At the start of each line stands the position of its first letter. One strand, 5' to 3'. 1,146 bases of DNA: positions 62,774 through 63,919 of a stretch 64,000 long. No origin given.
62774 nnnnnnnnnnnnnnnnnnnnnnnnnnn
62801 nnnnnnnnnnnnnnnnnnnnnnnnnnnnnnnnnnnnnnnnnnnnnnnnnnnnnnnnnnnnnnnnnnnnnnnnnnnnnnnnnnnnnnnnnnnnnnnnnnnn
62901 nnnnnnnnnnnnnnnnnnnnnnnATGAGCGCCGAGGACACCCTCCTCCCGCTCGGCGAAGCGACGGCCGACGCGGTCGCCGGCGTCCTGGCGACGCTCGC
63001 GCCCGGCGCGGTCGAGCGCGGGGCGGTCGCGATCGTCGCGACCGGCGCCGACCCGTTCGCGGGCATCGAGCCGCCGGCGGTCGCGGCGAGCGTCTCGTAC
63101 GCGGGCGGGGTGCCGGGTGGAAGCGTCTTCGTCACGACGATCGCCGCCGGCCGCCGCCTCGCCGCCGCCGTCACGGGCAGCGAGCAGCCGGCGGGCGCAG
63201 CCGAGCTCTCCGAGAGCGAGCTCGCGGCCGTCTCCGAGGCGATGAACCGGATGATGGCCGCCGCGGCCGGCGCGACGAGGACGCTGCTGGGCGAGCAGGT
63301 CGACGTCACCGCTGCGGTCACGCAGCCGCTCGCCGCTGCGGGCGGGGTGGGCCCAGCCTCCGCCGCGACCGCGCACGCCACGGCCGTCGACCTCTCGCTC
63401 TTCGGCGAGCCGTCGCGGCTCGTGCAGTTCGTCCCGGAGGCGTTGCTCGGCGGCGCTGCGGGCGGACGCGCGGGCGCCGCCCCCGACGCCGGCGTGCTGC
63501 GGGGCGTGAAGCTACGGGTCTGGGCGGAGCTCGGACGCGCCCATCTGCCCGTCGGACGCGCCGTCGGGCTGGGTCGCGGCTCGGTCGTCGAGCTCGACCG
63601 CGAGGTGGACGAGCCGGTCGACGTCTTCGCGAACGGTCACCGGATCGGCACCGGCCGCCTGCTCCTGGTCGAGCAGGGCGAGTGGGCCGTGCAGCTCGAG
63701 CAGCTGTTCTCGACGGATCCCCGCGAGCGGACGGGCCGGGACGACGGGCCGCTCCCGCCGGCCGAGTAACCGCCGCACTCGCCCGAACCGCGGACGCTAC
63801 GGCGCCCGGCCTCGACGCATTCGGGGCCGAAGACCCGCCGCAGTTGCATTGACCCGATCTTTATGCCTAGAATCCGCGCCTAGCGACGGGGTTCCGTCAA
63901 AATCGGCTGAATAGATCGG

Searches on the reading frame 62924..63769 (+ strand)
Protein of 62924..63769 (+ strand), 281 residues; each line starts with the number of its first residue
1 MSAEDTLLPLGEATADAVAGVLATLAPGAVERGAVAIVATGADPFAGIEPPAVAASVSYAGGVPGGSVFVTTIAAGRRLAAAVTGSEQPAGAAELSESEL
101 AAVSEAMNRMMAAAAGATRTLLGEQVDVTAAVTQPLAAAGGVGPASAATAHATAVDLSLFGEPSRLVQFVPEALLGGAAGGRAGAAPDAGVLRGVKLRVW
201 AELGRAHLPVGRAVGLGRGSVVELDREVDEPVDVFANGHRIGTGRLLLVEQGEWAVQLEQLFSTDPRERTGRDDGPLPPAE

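Call 21: search_protein_families(library=pfam, proteins=[window:62924-63769:+], max_evalue=0.001)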
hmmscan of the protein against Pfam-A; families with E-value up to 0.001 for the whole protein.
window:62924-63769:+ (281 aa): 1 family
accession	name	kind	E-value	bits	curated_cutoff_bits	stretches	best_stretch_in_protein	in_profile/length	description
PF01052.25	FliMN_C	-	1.3e-14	54.3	23.8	1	192-261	3-71/73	Type III flagellar switch regulator (C-ring) FliN C-term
